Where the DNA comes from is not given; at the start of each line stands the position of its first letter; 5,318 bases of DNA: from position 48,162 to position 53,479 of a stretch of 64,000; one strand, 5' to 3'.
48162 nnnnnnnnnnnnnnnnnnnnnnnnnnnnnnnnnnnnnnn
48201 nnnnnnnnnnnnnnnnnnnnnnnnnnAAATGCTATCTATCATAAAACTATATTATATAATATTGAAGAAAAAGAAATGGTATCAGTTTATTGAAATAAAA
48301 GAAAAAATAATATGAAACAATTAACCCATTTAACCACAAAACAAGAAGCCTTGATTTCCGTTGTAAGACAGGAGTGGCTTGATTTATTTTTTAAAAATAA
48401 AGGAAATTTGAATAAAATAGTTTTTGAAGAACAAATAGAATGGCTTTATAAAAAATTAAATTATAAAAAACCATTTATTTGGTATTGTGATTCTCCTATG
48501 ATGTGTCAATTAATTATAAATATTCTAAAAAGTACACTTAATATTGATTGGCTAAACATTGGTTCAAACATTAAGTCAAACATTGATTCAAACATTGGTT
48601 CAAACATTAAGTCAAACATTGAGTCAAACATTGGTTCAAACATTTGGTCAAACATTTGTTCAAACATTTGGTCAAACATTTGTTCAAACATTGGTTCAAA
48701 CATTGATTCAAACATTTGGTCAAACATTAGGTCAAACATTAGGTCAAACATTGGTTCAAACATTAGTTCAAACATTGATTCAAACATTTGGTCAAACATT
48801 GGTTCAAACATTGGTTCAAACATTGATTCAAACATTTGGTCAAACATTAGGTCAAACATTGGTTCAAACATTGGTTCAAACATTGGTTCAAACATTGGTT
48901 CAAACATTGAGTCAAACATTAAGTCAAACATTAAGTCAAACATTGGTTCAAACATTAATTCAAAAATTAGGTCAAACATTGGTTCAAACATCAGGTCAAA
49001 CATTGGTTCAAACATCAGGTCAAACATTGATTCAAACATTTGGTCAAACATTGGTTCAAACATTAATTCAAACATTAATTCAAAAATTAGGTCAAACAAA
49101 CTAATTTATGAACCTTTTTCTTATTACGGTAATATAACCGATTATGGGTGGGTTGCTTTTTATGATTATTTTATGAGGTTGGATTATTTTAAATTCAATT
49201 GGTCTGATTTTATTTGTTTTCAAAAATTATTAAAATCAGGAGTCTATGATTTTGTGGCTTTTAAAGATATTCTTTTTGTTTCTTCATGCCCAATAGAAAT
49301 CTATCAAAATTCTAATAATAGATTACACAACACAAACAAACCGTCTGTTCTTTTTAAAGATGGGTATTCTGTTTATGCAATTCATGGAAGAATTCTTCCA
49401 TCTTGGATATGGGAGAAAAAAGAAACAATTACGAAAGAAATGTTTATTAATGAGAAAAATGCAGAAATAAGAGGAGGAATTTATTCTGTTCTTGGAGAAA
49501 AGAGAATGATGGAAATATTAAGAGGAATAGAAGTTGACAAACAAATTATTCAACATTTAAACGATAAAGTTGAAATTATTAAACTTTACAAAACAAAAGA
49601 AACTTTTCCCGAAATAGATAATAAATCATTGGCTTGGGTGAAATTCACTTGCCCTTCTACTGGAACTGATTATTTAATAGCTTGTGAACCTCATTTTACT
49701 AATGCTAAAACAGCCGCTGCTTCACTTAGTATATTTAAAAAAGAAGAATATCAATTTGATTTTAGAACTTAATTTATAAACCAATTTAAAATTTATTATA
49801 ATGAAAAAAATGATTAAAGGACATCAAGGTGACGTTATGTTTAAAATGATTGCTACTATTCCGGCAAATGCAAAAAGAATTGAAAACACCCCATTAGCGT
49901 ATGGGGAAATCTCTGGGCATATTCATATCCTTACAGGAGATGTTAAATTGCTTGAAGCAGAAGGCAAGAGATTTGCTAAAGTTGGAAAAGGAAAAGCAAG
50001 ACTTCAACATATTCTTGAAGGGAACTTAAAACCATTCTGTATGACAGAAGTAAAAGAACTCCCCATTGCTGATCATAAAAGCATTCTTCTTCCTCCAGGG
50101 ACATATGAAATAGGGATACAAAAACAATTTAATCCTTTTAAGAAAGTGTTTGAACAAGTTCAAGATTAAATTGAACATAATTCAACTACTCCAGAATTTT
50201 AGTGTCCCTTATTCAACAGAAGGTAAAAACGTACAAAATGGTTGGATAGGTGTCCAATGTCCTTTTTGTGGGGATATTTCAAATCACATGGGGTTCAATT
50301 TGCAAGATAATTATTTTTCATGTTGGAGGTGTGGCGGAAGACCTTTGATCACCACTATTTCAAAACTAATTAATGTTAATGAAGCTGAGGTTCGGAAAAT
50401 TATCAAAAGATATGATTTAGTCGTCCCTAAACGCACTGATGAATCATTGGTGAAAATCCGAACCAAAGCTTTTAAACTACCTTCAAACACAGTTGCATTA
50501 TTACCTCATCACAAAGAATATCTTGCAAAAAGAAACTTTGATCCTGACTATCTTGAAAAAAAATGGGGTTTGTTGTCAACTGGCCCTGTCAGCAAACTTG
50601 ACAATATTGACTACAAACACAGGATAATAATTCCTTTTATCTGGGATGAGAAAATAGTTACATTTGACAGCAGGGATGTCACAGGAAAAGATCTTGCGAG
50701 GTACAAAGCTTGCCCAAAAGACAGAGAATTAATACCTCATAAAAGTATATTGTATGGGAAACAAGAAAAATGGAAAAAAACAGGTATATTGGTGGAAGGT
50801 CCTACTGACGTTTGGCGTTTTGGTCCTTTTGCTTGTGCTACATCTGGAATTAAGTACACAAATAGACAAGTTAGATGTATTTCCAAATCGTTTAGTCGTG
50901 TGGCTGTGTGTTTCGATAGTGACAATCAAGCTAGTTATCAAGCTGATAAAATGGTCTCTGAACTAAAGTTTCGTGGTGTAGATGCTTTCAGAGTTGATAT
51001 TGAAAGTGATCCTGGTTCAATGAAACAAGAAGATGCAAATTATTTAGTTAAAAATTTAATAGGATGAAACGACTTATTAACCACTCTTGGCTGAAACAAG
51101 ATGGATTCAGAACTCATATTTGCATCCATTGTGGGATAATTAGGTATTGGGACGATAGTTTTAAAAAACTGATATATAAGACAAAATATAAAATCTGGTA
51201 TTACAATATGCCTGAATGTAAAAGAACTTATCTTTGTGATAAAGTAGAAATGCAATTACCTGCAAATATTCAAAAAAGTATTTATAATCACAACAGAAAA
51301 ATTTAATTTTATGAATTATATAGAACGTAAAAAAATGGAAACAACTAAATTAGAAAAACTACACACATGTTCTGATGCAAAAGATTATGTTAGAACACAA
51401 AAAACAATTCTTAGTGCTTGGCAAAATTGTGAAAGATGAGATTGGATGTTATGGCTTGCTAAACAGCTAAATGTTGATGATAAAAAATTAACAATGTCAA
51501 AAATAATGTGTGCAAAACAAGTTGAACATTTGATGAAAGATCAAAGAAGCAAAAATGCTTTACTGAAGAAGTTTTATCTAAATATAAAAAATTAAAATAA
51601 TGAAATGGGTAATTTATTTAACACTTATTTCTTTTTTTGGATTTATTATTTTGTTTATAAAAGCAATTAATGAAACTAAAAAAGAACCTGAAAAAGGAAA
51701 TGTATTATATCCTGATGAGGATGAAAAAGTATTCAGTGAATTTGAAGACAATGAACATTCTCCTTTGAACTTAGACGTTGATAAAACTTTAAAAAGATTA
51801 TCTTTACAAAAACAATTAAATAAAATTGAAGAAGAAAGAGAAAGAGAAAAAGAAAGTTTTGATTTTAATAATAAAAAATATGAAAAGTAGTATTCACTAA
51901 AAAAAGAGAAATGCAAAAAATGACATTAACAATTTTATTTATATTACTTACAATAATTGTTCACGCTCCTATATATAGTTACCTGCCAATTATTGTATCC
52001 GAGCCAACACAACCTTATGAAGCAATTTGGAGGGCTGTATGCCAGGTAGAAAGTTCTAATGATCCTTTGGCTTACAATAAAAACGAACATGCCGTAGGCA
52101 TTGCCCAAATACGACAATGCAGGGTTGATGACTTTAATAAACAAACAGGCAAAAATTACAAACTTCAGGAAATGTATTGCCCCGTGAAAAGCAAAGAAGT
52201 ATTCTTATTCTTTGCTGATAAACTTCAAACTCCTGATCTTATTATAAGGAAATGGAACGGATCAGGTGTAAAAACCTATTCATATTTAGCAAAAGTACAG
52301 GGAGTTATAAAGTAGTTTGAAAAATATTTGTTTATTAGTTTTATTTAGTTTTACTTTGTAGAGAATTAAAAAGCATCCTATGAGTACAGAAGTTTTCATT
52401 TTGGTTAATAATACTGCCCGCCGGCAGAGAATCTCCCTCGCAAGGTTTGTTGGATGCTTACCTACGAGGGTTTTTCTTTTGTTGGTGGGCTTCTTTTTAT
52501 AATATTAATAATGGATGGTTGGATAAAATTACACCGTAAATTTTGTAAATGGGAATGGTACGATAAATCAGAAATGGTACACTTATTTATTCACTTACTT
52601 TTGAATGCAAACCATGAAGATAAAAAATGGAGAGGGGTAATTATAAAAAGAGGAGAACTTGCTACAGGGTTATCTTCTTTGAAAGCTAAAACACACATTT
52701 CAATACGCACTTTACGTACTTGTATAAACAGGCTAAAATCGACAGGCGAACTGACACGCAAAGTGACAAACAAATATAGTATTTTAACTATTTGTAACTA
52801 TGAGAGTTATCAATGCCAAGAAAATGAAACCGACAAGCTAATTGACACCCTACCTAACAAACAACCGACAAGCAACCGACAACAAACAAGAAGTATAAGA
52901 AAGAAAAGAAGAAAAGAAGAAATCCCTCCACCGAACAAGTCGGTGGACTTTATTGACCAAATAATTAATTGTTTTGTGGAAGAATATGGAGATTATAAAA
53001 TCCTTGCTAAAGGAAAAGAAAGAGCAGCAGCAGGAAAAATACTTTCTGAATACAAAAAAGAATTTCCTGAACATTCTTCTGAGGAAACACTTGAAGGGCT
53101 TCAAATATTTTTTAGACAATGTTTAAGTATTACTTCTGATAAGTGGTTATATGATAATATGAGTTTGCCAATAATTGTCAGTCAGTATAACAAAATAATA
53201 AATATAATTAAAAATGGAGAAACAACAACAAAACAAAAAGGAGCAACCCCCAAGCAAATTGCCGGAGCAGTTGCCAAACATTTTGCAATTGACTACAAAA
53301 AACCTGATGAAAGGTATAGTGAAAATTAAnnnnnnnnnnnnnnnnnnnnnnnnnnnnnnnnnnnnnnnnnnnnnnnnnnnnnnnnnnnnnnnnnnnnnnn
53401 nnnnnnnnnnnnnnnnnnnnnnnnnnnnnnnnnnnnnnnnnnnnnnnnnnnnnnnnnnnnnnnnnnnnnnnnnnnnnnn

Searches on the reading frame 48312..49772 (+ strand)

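Call 29: search_protein_families(library=phrogs, proteins=[window:48312-49772:+], max_evalue=0.001)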
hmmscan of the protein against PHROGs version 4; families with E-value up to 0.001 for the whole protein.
window:48312-49772:+ (486 aa): 2 families
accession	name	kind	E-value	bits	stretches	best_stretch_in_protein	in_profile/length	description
phrog_22557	-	unknown function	8.4e-07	30.2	1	156-235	29-108/136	-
phrog_22707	-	unknown function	4.8e-06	27.6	0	67-120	76-130/139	-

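Call 74: search_protein_families(library=pfam, proteins=[window:48312-49772:+], max_evalue=0.01)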
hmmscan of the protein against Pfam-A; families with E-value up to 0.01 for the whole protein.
window:48312-49772:+ (486 aa): 4 families
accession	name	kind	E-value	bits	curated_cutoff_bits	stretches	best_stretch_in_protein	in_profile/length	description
PF20530.3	DUF6745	-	7e-10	39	27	1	316-401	44-129/206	Domain of unknown function (DUF6745)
PF14005.11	YpjP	-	1.7e-05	25.3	27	0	217-269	16-68/134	YpjP-like protein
PF25320.1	TELO2_ARM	-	0.0015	18.4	27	0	209-342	6-137/242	TELO2 ARM repeat domain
PF22178.3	Gp5_trimer_C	-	0.0035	17.9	30.9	0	182-241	47-106/112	Bacteriophage T4 gp5 C-terminal trimerisation domain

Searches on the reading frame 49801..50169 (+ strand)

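Call 29: search_protein_families(library=phrogs, proteins=[window:49801-50169:+], max_evalue=0.001)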
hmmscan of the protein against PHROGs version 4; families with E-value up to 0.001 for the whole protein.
window:49801-50169:+ (122 aa): 1 family
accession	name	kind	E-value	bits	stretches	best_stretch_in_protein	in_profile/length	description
phrog_27831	-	unknown function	6.3e-08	33.7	1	8-112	12-116/124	-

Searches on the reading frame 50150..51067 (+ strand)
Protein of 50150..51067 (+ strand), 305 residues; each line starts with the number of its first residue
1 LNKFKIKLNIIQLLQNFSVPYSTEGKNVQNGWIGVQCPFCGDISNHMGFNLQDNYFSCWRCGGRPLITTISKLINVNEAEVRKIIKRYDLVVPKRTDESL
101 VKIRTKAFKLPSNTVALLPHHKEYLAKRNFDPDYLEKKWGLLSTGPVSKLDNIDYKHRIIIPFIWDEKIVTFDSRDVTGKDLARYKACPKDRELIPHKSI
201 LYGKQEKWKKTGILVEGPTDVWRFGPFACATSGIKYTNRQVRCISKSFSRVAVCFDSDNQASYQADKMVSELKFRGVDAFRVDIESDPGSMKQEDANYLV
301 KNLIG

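Call 74: search_protein_families(library=pfam, proteins=[window:50150-51067:+], max_evalue=0.01)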
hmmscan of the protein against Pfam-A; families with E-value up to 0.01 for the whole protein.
window:50150-51067:+ (305 aa): 1 family
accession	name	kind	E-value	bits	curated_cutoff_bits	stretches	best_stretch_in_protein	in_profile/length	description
PF13155.12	Toprim_2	-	0.00018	22.2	22.1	1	213-285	1-79/88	Toprim-like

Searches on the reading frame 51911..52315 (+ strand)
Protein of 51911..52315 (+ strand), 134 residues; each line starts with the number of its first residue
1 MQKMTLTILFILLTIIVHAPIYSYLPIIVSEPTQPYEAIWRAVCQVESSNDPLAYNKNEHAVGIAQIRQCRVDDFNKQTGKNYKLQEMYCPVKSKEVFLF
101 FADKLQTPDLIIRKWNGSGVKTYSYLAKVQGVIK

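Call 74: search_protein_families(library=pfam, proteins=[window:51911-52315:+], max_evalue=0.01)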
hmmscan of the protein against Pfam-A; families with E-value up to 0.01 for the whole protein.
window:51911-52315:+ (134 aa): 1 family
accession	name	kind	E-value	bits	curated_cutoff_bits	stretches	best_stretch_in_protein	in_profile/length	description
PF01464.25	SLT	-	0.00012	22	21.3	1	40-94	17-68/117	Transglycosylase SLT domain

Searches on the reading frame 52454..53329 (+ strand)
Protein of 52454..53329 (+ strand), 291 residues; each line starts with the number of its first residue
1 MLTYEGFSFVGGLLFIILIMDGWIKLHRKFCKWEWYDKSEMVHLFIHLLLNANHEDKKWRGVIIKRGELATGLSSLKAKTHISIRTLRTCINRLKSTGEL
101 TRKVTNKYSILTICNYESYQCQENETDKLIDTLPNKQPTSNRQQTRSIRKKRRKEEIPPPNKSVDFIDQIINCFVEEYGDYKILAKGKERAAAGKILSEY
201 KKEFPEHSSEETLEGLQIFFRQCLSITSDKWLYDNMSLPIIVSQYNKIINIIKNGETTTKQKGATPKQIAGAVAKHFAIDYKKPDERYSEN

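Call 10: search_protein_families(library=pfam, proteins=[window:52454-53329:+], max_evalue=0.01)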
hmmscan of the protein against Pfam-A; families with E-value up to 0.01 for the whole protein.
window:52454-53329:+ (291 aa): 0 families

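Call 11: search_protein_families(library=phrogs, proteins=[window:52454-53329:+], max_evalue=0.001)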
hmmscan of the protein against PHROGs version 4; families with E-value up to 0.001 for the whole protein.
window:52454-53329:+ (291 aa): 7 families
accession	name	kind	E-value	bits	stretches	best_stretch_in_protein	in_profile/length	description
phrog_2514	-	DNA, RNA and nucleotide metabolism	4.8e-27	95.9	1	20-156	2-145/270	DnaD-like helicase loader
phrog_186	-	DNA, RNA and nucleotide metabolism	9.1e-13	49.5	1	20-162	19-169/308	DnaD-like helicase loader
phrog_7498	-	DNA, RNA and nucleotide metabolism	2e-11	44.6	1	22-199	6-211/296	DnaD-like helicase loader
phrog_345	-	DNA, RNA and nucleotide metabolism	2.2e-10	41.7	1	20-206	24-215/297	replication initiation O-like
phrog_36825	-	unknown function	1.3e-08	35.8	1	20-132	1-120/279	-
phrog_27581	-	unknown function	1.5e-08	35.7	1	21-125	26-141/216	-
phrog_428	-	DNA, RNA and nucleotide metabolism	0.00026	21.3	1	48-150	110-219/455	replication initiation protein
